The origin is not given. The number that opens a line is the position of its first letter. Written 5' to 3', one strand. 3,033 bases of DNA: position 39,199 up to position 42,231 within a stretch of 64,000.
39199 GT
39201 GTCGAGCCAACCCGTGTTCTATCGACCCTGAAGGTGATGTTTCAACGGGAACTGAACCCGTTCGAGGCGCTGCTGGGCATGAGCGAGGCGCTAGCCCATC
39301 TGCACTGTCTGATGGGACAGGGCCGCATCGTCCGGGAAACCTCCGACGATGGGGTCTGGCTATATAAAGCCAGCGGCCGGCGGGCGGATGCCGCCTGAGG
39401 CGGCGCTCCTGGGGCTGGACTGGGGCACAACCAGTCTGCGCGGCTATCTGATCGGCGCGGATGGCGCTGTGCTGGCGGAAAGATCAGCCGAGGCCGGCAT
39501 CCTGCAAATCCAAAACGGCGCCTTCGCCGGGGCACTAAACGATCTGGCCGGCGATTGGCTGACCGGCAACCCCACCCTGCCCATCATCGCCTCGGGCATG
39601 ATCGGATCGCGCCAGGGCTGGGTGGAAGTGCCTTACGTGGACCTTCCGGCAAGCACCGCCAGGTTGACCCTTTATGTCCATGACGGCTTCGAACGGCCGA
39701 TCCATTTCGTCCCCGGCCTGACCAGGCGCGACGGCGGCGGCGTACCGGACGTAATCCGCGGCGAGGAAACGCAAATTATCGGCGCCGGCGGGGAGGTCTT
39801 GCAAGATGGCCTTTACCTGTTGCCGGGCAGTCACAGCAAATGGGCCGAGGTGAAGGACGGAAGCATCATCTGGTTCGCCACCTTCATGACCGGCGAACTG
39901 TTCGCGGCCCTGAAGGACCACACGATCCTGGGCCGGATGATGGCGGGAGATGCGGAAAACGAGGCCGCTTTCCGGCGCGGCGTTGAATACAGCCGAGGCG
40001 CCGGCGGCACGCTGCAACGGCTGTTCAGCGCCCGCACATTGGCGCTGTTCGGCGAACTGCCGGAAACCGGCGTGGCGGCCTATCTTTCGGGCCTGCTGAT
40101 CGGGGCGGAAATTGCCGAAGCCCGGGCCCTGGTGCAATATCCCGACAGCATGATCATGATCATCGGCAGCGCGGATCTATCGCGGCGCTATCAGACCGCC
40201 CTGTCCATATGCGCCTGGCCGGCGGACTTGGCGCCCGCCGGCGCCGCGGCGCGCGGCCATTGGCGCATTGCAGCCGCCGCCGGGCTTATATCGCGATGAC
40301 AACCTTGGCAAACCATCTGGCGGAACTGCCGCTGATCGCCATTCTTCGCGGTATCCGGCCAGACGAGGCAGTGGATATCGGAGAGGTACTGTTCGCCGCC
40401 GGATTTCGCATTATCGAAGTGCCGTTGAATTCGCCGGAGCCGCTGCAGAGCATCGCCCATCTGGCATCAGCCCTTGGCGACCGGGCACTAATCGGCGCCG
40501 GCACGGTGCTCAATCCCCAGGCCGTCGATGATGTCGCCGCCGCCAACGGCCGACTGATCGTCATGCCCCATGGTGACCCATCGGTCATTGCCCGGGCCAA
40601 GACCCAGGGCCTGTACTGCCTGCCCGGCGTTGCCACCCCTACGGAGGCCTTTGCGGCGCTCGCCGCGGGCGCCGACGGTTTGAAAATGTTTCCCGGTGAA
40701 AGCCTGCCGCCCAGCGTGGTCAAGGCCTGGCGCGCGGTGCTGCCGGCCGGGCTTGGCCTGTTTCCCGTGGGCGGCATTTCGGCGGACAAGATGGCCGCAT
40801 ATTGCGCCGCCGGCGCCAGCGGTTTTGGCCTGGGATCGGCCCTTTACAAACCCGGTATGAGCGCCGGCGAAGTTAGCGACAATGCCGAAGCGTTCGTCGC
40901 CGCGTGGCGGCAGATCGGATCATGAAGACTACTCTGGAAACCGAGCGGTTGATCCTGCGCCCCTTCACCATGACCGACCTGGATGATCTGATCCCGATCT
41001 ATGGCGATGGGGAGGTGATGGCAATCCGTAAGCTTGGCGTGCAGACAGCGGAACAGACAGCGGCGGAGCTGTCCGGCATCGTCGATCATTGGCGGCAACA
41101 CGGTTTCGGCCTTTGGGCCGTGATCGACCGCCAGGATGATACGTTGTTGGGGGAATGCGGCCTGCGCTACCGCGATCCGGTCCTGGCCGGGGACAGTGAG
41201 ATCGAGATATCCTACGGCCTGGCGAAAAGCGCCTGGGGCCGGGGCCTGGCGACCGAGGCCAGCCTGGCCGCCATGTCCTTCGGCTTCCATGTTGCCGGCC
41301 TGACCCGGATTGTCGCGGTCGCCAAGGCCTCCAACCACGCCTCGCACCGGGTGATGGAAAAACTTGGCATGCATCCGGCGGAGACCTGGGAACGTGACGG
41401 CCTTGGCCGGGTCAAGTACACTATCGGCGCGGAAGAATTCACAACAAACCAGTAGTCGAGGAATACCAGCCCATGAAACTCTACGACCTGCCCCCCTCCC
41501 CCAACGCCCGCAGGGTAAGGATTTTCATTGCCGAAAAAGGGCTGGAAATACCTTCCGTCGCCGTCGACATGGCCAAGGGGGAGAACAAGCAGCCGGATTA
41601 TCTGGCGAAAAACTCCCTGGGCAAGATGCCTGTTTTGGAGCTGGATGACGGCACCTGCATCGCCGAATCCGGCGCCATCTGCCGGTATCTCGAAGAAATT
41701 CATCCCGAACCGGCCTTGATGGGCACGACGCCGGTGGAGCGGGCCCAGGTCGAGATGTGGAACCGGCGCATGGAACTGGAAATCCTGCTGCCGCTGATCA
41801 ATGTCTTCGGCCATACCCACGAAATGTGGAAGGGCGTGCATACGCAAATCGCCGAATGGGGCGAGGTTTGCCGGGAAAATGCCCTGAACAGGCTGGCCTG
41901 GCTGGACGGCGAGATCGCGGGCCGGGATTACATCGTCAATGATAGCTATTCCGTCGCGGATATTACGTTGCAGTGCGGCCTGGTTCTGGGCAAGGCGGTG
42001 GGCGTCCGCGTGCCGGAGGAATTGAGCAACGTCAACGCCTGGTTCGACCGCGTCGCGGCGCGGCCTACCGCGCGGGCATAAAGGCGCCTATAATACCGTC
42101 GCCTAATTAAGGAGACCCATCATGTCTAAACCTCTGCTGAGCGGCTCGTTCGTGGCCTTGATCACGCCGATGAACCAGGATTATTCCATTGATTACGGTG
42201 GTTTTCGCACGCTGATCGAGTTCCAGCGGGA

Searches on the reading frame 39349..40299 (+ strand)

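Call 62: search_protein_families(library=pfam, proteins=[window:39349-40299:+], max_evalue=0.00001)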
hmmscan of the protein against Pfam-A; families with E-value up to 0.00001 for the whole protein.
window:39349-40299:+ (316 aa): 1 family
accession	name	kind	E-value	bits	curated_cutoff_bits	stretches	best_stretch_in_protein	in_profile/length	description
PF05035.17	DGOK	-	4.1e-91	305.3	25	1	24-307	1-281/281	2-keto-3-deoxy-galactonokinase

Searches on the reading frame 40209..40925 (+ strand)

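Call 62: search_protein_families(library=pfam, proteins=[window:40209-40925:+], max_evalue=0.00001)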
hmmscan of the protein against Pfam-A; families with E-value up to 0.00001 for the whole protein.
window:40209-40925:+ (238 aa): 1 family
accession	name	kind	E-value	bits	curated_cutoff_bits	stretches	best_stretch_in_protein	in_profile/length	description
PF01081.25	Aldolase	-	9e-24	84.4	27.8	1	35-214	3-181/196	KDPG and KHG aldolase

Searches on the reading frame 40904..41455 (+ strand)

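Call 62: search_protein_families(library=pfam, proteins=[window:40904-41455:+], max_evalue=0.00001)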
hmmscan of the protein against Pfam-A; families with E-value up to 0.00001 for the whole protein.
window:40904-41455:+ (183 aa): 2 families
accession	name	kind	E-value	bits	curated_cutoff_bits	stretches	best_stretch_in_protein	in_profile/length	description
PF13302.13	Acetyltransf_3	-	1.5e-32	113.6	25.4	1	15-157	1-138/138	Acetyltransferase (GNAT) domain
PF00583.31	Acetyltransf_1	-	4.1e-09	37.2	20.7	1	62-156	25-116/116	Acetyltransferase (GNAT) family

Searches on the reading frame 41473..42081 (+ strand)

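Call 3: search_protein_families(library=pfam, proteins=[window:41473-42081:+])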
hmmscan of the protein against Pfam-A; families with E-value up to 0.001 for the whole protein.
window:41473-42081:+ (202 aa): 5 families
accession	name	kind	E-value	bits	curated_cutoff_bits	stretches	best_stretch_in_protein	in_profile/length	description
PF02798.26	GST_N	-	1.8e-20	73.5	20.9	1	1-74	3-75/76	Glutathione S-transferase, N-terminal domain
PF13417.12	GST_N_3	-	6.5e-19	68.5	22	1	3-80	1-74/75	Glutathione S-transferase, N-terminal domain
PF13409.12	GST_N_2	-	9.9e-18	65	25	1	9-75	2-69/70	Glutathione S-transferase, N-terminal domain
PF00043.30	GST_C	-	1.7e-08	35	20.7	1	133-198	27-93/93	Glutathione S-transferase, C-terminal domain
PF13410.11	GST_C_2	-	0.00019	21.9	24.9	1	128-193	2-69/69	Glutathione S-transferase, C-terminal domain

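Call 4: search_protein_families(library=ncbifam, proteins=[window:41473-42081:+])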
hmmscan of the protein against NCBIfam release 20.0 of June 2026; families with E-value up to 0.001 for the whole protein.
window:41473-42081:+ (202 aa): 10 families
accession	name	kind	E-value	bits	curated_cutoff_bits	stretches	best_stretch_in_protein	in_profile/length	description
TIGR01262.1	maiA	equivalog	1.4e-19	70.6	171.05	1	3-170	2-170/211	maleylacetoacetate isomerase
NF050814.1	FtsZBindFzlA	equivalog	3.8e-17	62.8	300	1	2-202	6-208/228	FtsZ-binding protein FzlA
NF007831.0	PRK10542.1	equivalog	3.7e-16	59.3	198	1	12-201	11-192/201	glutathione transferase GstA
NF011693.0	PRK15113.1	equivalog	6.9e-11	42.2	150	1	9-92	16-101/214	glutathione transferase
NF007016.1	PRK09481.1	equivalog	2e-10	40.5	314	1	12-197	22-193/209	stringent starvation protein SspA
NF007682.0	PRK10357.1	equivalog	2.6e-09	36.9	181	1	1-95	1-92/202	glutathione S-transferase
NF010579.0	PRK13972.1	equivalog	1e-06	28.5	332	1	6-200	6-199/215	GSH-dependent disulfide bond oxidoreductase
NF007702.0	PRK10387.1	equivalog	1.8e-05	24.5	133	1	1-101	1-94/215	glutaredoxin 2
NF049950.1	IsopEpoxGlthnTfaseIsoI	equivalog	0.00032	20.3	300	1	44-103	44-104/238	iIsoprene-epoxide--glutathione S-transferase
NF008731.0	PRK11752.1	equivalog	0.00064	19.1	325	0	9-200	52-252/287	glutathione-dependent disulfide-bond oxidoreductase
